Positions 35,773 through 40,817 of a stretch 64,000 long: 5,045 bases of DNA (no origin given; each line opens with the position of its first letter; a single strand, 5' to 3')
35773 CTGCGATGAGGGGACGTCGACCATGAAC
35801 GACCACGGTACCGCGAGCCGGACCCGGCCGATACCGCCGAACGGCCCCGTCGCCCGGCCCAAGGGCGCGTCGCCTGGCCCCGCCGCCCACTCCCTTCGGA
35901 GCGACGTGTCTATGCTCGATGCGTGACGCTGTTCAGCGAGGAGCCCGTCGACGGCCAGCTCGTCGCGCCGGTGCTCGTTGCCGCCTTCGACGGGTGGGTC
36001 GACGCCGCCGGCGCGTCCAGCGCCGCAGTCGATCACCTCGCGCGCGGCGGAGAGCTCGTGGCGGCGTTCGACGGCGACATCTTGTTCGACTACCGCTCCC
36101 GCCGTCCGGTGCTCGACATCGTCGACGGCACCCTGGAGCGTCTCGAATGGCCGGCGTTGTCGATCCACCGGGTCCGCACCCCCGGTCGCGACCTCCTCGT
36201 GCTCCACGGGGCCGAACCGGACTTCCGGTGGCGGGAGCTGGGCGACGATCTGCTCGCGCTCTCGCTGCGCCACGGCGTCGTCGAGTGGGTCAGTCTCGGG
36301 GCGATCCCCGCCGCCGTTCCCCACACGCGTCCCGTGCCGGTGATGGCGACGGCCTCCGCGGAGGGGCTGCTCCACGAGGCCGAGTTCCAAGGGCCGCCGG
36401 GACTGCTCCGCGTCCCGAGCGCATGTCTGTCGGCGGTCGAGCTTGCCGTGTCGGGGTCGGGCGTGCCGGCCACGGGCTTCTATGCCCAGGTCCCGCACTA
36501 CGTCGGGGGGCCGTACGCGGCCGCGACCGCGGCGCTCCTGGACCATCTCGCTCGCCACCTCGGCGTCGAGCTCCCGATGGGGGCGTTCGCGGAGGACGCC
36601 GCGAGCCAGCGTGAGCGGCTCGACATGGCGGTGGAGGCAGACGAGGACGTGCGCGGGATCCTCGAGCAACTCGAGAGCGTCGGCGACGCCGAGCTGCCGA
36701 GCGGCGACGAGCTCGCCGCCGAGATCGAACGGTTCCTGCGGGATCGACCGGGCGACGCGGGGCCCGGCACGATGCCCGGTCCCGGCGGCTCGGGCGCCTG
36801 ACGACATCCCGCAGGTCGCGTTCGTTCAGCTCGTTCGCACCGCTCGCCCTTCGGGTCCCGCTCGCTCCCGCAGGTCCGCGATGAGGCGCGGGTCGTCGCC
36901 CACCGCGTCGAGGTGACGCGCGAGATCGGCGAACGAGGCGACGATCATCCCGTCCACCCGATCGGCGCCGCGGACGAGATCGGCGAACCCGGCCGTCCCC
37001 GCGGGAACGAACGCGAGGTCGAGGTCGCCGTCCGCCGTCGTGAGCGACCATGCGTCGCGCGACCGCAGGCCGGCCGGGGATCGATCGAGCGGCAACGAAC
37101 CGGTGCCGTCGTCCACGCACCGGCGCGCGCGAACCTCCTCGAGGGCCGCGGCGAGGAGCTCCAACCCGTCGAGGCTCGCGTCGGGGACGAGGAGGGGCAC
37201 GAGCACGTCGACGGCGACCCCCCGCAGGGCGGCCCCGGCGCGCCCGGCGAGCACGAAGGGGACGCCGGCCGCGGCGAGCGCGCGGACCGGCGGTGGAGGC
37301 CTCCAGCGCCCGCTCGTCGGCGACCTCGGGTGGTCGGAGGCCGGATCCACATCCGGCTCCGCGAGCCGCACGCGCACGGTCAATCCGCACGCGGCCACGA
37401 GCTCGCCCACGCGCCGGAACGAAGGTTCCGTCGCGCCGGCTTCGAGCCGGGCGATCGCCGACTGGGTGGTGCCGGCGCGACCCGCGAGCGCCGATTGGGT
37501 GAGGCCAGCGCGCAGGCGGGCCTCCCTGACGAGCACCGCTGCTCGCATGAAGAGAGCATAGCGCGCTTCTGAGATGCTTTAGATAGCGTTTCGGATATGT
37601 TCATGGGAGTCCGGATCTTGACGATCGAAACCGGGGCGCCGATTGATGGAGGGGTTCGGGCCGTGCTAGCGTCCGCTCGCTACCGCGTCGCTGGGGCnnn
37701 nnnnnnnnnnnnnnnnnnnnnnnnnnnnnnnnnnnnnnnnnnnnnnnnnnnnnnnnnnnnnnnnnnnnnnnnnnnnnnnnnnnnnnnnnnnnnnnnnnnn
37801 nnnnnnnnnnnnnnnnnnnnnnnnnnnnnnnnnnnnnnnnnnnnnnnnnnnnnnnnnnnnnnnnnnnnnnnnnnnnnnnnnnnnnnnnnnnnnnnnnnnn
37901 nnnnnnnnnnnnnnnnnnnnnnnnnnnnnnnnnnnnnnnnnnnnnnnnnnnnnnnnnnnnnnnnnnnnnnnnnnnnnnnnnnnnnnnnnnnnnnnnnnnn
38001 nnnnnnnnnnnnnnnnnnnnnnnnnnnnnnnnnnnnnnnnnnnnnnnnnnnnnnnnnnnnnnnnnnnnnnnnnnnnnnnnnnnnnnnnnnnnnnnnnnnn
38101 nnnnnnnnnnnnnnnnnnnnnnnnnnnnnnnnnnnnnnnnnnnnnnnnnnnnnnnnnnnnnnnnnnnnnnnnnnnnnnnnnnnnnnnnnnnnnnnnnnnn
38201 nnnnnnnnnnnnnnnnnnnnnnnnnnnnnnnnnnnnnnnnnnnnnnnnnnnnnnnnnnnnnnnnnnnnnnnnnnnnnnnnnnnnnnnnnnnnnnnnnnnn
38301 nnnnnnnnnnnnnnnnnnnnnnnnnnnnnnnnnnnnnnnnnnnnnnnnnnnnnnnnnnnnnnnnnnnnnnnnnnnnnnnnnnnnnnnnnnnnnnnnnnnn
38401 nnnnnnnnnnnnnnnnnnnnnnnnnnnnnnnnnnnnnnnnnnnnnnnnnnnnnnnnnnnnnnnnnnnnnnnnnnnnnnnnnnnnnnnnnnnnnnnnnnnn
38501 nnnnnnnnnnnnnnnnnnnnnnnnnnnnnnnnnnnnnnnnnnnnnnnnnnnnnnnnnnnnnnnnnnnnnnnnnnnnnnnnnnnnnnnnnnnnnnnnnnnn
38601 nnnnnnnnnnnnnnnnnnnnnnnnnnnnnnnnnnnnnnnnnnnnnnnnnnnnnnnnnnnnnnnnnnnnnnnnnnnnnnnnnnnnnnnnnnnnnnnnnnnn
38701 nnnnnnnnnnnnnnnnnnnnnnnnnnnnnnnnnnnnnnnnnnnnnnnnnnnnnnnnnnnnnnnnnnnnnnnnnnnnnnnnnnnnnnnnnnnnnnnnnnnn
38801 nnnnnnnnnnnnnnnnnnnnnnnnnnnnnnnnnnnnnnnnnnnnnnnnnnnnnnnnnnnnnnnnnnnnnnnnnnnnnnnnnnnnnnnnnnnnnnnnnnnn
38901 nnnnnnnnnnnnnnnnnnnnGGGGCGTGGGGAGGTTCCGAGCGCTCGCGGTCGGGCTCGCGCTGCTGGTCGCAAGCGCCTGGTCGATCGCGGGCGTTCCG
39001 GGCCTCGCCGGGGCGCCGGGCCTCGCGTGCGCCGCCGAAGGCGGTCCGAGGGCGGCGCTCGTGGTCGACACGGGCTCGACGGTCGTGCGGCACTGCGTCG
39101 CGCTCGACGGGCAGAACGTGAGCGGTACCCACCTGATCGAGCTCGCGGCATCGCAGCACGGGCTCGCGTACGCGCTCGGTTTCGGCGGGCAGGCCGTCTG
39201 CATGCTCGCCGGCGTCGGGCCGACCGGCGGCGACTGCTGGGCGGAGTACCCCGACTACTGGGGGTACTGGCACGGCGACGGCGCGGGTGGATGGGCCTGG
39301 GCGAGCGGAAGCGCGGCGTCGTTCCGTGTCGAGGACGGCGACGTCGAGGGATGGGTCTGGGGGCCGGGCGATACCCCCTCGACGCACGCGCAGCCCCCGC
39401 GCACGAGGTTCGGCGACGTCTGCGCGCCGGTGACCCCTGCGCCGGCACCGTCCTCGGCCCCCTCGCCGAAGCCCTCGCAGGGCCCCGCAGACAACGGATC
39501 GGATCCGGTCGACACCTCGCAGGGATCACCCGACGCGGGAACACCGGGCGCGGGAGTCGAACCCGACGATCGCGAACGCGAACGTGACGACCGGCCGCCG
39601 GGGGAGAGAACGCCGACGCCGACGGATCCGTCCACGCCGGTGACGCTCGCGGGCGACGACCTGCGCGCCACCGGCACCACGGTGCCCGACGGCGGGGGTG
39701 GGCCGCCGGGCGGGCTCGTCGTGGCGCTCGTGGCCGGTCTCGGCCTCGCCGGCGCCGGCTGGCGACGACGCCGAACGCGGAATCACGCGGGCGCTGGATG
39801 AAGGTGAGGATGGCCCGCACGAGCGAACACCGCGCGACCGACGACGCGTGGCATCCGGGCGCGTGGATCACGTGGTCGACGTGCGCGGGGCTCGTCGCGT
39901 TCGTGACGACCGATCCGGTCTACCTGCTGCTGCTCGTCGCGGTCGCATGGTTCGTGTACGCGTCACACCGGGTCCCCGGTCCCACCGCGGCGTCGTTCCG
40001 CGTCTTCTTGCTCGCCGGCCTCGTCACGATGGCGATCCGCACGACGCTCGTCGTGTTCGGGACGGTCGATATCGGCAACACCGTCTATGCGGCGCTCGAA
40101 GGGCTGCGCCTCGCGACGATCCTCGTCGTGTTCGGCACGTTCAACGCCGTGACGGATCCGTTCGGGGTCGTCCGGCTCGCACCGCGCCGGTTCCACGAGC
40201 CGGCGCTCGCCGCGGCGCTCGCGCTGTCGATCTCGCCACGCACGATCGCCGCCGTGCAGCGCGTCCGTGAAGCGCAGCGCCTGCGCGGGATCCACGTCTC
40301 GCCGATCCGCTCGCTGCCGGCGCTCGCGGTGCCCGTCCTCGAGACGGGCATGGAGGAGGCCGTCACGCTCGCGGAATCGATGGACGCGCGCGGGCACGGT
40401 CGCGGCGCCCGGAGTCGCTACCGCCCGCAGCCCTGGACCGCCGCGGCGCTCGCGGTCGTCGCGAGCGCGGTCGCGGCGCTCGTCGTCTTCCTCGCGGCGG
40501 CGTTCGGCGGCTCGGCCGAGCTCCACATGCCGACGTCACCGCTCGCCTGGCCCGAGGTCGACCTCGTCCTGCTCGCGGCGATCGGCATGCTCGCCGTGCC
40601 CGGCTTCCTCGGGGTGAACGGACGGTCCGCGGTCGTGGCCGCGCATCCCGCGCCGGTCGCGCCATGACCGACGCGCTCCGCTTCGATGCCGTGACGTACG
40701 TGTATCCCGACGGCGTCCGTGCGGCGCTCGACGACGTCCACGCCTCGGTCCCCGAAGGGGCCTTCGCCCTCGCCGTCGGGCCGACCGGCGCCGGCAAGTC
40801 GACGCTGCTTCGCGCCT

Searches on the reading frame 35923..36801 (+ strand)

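Call 60: search_protein_families(library=pfam, proteins=[window:35923-36801:+], max_evalue=0.0001)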
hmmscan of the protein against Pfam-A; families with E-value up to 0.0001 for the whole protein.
window:35923-36801:+ (292 aa): 1 family
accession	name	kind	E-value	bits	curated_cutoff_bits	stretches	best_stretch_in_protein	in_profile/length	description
PF09754.15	PAC2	-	2.6e-44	152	25.8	1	21-234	1-212/215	PAC2 family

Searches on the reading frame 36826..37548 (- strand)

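Call 60: search_protein_families(library=pfam, proteins=[window:36826-37548:-], max_evalue=0.0001)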
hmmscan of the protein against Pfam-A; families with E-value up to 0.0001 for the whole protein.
window:36826-37548:- (240 aa): 2 families
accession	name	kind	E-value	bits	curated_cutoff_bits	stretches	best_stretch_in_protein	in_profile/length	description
PF01381.28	HTH_3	-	1.6e-11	44.5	23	1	7-58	1-52/55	Helix-turn-helix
PF13560.12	HTH_31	-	8.8e-10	39.2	27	1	4-60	3-60/64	Helix-turn-helix domain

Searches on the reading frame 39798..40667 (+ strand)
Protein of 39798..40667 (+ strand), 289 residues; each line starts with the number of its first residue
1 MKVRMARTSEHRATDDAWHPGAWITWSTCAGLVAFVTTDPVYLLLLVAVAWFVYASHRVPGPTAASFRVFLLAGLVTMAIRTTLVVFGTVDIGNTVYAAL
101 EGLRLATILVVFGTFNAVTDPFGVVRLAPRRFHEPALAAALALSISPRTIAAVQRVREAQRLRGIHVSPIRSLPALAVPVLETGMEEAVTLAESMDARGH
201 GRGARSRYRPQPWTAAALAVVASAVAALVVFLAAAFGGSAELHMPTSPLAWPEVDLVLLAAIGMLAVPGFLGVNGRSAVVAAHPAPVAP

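Call 61: search_protein_families(library=pfam, proteins=[window:39798-40667:+], max_evalue=0.0001)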
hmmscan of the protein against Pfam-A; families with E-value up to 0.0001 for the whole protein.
window:39798-40667:+ (289 aa): 1 family
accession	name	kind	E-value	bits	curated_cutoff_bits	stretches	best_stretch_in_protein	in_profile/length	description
PF02361.21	CbiQ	-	1.8e-07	31.4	25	1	22-201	12-209/216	Cobalt transport protein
